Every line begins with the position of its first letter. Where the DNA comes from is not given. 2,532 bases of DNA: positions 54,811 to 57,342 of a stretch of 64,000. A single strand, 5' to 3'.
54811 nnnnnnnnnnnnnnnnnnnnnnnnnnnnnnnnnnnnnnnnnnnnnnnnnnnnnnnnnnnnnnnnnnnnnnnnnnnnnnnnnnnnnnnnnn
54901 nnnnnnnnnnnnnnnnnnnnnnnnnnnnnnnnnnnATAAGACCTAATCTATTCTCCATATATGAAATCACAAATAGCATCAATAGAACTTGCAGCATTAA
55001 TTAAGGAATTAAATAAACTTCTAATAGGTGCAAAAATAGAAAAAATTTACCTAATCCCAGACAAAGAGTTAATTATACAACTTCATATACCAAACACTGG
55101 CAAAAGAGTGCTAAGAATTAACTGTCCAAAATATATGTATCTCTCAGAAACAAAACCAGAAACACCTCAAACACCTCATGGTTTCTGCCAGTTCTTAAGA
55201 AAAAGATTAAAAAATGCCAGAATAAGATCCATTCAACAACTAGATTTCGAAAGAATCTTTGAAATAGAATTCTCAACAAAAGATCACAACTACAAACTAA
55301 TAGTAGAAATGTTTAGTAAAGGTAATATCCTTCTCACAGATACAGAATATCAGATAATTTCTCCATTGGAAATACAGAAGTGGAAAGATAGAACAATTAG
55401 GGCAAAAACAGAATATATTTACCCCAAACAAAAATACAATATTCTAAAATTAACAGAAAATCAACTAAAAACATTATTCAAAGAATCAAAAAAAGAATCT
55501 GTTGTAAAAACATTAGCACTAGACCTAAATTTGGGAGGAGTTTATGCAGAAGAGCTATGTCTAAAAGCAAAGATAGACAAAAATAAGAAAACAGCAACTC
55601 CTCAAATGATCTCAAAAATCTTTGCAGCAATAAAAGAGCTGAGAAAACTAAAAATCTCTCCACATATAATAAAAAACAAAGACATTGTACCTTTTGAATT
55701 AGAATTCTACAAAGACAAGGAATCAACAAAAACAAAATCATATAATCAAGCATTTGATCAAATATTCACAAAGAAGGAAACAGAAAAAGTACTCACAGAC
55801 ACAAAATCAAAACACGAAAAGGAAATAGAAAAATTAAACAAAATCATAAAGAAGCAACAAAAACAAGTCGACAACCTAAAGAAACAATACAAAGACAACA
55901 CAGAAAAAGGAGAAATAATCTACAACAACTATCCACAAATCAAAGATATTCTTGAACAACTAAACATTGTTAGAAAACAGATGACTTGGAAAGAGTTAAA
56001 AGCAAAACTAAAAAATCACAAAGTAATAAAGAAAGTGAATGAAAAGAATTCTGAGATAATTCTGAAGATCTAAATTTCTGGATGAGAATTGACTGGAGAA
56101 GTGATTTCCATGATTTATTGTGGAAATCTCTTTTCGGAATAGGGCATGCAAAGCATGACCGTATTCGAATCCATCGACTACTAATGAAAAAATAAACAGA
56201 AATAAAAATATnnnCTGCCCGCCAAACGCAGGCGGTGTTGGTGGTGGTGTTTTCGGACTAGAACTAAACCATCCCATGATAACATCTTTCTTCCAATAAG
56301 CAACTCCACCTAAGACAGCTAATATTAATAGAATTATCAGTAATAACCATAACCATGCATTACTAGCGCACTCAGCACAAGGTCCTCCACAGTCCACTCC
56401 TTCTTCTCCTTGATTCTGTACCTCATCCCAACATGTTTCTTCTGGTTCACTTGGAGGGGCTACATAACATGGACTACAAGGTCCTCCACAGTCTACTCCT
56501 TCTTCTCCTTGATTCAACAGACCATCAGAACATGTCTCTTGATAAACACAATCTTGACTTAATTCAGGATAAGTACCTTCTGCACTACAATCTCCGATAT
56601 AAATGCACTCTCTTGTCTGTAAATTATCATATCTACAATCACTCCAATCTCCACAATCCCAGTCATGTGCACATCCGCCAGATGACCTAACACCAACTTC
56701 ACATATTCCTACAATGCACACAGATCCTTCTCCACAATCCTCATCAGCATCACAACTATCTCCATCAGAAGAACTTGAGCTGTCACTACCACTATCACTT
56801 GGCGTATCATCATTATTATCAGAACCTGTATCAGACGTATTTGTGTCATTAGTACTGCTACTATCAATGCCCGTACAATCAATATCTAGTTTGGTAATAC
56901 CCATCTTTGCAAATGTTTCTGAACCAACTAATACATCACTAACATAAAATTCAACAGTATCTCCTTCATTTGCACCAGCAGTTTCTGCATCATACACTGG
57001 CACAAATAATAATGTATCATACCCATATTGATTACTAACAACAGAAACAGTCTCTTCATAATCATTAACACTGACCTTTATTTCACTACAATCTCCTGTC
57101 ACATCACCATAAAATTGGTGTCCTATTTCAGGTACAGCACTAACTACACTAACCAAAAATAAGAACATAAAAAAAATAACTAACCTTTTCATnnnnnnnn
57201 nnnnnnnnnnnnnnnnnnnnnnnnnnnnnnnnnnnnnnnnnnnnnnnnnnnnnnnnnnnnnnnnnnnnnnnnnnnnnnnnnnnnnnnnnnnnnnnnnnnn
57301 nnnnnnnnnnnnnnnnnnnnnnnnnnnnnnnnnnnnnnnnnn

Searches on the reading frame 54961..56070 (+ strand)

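Call 64: search_protein_families(library=pfam, proteins=[window:54961-56070:+], max_evalue=0.0001)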
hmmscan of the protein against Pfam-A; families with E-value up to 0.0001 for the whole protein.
window:54961-56070:+ (370 aa): 1 family
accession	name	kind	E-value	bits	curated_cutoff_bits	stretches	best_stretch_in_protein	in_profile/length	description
PF05833.16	NFACT_N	-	8e-54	183.6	31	1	8-355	3-369/456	NFACT N-terminal and middle domains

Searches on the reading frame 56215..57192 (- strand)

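Call 64: search_protein_families(library=pfam, proteins=[window:56215-57192:-], max_evalue=0.0001)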
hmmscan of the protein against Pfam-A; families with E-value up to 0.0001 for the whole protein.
window:56215-57192:- (326 aa): 1 family
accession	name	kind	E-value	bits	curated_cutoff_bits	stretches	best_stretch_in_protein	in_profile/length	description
PF23416.1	DUF7107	-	1.3e-05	25.8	24.6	1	146-189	1-44/48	Domain of unknown function (DUF7107)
